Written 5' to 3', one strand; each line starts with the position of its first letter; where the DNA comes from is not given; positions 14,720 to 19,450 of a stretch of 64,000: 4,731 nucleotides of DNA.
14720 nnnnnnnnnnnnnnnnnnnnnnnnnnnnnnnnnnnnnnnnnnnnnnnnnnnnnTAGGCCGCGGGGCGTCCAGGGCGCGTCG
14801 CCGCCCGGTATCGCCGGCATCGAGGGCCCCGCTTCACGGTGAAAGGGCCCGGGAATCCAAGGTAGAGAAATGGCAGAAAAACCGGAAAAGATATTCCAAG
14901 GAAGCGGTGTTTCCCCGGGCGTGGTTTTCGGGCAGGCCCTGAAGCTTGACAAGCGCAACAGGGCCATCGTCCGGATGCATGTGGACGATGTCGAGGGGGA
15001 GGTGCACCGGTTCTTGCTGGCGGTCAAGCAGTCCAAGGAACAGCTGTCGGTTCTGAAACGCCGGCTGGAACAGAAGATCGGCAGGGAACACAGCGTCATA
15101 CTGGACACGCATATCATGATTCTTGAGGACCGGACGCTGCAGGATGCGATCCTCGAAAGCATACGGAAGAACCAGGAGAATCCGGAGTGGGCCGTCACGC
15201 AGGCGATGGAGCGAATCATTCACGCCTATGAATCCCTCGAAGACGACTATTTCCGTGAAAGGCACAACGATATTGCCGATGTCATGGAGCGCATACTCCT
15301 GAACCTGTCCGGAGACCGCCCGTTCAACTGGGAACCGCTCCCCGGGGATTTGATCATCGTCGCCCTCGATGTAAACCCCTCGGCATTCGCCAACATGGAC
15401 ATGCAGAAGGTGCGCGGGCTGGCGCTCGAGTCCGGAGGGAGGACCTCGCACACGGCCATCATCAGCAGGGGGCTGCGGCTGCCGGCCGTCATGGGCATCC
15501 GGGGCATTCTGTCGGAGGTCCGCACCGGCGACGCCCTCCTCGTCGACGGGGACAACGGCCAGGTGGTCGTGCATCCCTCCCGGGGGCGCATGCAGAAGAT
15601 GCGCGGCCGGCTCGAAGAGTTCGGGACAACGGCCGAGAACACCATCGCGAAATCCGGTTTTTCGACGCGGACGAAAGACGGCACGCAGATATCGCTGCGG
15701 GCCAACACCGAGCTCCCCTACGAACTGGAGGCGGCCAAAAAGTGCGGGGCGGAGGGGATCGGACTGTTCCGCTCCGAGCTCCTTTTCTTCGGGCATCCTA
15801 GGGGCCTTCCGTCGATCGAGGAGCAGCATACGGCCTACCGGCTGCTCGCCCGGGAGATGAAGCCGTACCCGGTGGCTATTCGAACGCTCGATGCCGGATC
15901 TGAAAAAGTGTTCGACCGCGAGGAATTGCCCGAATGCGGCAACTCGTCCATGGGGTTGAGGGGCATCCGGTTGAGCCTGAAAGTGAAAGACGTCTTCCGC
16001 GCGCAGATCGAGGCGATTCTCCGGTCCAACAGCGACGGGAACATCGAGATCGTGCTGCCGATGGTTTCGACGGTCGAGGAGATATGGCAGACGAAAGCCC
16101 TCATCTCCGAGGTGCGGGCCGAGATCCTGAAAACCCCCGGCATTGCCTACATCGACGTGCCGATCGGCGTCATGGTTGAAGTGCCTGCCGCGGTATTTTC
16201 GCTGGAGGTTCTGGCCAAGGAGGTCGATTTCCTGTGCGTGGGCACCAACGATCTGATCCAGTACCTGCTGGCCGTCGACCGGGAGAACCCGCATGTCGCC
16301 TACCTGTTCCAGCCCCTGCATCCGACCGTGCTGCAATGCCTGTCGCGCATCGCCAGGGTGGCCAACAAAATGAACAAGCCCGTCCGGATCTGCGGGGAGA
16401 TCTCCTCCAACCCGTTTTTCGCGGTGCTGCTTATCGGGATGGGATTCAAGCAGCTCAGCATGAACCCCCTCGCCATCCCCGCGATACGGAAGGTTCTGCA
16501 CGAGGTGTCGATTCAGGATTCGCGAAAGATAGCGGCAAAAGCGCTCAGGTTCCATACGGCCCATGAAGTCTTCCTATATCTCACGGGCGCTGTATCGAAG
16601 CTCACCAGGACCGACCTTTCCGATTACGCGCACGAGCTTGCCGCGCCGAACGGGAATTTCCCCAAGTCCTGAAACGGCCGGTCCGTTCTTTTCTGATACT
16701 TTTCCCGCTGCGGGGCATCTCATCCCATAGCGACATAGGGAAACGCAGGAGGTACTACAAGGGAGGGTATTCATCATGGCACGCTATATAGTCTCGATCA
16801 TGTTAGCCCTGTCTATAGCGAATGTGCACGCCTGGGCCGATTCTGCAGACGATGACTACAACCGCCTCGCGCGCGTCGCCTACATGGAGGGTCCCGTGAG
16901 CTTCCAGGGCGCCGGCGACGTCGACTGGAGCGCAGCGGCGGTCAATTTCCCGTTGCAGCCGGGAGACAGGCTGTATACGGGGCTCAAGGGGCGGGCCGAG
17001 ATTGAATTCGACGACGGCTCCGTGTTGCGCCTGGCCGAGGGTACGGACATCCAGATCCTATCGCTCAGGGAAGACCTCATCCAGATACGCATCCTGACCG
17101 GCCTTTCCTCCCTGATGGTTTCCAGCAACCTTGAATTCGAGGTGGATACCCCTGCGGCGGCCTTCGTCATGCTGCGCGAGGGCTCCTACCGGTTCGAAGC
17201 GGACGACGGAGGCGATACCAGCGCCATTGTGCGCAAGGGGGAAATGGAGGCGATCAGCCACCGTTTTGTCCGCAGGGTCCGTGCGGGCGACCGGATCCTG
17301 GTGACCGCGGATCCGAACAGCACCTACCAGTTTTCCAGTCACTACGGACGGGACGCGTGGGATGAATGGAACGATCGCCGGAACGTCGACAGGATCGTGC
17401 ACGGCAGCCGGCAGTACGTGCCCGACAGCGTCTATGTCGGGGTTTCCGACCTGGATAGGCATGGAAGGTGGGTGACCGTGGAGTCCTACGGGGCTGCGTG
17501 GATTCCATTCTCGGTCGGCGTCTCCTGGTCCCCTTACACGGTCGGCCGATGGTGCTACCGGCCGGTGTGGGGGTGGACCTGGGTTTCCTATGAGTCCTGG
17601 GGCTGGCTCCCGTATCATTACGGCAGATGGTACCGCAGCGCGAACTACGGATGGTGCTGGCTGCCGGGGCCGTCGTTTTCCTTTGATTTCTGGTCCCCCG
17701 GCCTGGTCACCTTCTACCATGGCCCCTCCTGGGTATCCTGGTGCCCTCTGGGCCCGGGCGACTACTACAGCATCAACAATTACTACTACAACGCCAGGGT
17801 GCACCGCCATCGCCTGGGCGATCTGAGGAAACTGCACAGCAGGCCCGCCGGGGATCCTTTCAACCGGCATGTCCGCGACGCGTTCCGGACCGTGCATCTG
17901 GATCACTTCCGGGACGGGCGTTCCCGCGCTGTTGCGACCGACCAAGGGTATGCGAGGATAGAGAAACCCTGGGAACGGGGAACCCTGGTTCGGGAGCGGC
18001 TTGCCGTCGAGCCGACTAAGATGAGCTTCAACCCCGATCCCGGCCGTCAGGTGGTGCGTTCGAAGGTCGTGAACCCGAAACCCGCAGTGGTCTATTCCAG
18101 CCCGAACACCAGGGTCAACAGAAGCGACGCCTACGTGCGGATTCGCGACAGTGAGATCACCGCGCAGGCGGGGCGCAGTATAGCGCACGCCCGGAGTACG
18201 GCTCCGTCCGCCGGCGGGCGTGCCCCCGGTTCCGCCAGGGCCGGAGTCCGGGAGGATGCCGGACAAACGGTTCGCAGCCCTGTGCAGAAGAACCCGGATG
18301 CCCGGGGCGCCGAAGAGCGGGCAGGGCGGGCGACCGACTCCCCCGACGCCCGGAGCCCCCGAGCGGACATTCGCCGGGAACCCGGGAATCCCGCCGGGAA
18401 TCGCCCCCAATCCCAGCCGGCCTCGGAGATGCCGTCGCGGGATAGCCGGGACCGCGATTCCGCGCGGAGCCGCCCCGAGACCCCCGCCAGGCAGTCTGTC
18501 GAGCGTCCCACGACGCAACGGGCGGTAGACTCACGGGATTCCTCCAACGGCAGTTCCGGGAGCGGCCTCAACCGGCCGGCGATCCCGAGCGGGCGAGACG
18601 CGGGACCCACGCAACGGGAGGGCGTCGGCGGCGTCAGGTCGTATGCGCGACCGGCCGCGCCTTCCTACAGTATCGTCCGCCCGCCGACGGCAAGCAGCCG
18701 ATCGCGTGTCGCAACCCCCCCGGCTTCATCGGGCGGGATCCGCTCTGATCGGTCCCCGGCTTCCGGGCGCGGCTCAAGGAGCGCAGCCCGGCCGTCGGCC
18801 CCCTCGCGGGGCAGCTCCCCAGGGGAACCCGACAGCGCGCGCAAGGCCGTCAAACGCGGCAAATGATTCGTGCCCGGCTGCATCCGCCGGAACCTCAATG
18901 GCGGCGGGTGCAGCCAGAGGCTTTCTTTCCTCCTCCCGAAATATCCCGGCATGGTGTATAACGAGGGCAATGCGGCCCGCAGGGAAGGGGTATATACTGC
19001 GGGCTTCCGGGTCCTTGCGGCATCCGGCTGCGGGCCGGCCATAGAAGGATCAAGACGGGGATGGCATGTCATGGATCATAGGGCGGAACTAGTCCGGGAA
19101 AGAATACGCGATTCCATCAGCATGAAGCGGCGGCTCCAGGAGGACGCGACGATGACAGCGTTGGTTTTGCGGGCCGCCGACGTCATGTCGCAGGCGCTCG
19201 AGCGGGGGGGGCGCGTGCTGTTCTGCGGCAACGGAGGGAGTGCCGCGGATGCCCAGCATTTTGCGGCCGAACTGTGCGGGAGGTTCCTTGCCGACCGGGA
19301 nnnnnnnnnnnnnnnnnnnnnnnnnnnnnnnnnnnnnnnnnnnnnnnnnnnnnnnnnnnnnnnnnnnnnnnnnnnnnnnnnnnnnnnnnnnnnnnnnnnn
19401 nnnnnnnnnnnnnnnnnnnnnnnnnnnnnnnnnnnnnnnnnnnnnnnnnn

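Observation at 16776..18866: Secreted FecR-domain protein with a Trp-rich repeat block and a long Arg/Ser/Pro-rich disordered tail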

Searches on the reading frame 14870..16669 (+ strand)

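Call 10: search_protein_families(library=pfam, proteins=[window:14870-16669:+], max_evalue=0.001)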
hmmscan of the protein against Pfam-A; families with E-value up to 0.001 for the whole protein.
window:14870-16669:+ (600 aa): 3 families
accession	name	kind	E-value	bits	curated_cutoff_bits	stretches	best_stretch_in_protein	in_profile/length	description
PF02896.24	PEP-utilizers_C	-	4.9e-89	298.8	22.8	1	265-546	11-291/293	PEP-utilising enzyme, PEP-binding domain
PF05524.18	PEP-utilisers_N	-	4.9e-29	101.4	24.4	1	10-131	1-121/121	PEP-utilising enzyme, N-terminal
PF00391.29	PEP-utilizers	-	2e-19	69.4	23.1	1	160-230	4-72/72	PEP-utilising enzyme, mobile domain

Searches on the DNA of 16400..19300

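Call 74: search_rna_families(source=window, start=16400, end=19300, threshold=evalue, max_evalue=1)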
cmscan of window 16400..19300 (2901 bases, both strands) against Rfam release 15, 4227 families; matches with E-value up to 1: 0.
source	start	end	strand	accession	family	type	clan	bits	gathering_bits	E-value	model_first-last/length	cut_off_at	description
